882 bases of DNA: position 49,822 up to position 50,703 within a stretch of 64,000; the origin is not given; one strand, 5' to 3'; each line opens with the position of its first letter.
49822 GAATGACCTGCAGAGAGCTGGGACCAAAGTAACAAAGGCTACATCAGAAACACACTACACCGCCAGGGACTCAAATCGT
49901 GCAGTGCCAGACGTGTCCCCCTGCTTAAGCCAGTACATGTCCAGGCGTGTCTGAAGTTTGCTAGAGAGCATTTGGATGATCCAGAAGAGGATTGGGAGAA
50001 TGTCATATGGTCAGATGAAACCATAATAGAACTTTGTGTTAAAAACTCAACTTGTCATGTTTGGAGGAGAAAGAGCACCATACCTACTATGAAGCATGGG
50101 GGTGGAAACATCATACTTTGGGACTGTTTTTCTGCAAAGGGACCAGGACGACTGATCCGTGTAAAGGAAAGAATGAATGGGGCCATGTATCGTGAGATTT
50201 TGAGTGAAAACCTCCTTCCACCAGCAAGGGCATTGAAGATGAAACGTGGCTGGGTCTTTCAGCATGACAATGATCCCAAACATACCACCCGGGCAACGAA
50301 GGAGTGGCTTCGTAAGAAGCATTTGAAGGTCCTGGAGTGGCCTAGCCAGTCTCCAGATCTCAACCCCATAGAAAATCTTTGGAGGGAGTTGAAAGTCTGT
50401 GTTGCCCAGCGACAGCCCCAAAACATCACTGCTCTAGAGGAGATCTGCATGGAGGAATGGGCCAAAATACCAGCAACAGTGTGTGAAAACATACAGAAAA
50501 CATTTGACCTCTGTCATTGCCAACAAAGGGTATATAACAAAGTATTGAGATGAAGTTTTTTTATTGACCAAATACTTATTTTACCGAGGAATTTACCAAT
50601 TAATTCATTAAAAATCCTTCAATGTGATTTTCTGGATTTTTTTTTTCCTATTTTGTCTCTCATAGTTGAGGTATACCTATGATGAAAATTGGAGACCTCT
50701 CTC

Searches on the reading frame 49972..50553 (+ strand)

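Call 64: search_protein_families(library=pfam, proteins=[window:49972-50553:+], max_evalue=0.001)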
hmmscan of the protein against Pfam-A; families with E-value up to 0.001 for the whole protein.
window:49972-50553:+ (193 aa): 1 family
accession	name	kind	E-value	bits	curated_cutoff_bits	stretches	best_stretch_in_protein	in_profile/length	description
PF13358.12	DDE_3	-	6.9e-13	49.1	28.6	1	11-155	2-145/146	DDE superfamily endonuclease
